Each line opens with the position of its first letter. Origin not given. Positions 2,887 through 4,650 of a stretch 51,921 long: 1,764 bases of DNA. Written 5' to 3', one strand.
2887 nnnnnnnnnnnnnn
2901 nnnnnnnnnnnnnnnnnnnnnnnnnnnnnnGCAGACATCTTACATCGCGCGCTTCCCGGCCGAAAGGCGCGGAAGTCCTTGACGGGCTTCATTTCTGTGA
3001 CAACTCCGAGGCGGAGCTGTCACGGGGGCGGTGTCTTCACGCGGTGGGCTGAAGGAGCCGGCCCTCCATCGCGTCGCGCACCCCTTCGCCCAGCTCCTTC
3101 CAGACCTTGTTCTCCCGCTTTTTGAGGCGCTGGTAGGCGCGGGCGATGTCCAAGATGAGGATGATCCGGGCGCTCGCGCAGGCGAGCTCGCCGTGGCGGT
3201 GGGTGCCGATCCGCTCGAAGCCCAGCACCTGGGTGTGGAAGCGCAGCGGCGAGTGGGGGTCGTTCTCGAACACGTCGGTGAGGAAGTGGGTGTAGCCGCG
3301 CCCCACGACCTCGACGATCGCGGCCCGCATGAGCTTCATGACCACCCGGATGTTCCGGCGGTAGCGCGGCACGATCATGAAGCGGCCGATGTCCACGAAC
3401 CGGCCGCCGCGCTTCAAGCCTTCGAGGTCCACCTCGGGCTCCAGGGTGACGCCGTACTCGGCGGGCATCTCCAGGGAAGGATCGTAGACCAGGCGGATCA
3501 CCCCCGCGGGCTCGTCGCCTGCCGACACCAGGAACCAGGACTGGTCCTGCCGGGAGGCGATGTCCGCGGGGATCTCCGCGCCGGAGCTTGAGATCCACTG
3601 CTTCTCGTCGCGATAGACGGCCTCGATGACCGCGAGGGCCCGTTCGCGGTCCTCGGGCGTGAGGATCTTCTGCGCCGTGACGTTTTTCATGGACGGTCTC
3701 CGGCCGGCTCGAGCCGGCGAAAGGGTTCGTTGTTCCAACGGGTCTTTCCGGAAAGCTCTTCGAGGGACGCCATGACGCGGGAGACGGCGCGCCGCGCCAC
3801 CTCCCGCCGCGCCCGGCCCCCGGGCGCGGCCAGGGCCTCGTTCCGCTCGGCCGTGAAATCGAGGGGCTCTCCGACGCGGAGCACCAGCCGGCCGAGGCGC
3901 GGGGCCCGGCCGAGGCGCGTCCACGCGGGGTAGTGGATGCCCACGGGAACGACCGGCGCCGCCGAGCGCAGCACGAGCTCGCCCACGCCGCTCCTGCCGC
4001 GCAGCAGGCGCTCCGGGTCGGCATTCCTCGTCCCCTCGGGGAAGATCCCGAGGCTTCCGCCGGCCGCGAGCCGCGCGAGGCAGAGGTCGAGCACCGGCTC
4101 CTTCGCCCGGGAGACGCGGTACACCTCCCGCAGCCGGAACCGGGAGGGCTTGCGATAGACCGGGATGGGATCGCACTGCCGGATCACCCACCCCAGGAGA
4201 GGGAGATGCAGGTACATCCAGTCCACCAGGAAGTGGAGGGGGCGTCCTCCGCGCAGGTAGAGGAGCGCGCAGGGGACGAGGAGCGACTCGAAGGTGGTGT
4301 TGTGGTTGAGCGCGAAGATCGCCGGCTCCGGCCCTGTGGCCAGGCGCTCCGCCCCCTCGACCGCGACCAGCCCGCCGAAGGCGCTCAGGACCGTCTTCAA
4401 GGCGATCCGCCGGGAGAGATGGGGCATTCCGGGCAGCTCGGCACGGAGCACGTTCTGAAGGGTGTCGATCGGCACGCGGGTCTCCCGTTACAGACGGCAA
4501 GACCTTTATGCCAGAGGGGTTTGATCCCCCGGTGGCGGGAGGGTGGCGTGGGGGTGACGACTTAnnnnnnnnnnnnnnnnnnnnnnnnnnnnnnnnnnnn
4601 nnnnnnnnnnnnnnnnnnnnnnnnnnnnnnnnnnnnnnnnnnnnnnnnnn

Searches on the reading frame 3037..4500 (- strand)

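Call 22: search_protein_families(library=pfam, proteins=[window:3037-4500:-], max_evalue=0.01)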
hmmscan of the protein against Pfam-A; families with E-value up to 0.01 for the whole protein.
window:3037-4500:- (487 aa): 3 families
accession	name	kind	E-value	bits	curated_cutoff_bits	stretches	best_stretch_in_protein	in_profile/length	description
PF21926.2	FeeM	-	7.8e-09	35.9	27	1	289-437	3-145/158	N-acyl amino acid synthase FeeM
PF00583.31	Acetyltransf_1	-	0.0023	18.6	20.7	1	311-428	24-116/116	Acetyltransferase (GNAT) family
PF13444.12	Acetyltransf_5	-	0.0035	18.5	22.4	1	324-383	34-94/102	Acetyltransferase (GNAT) domain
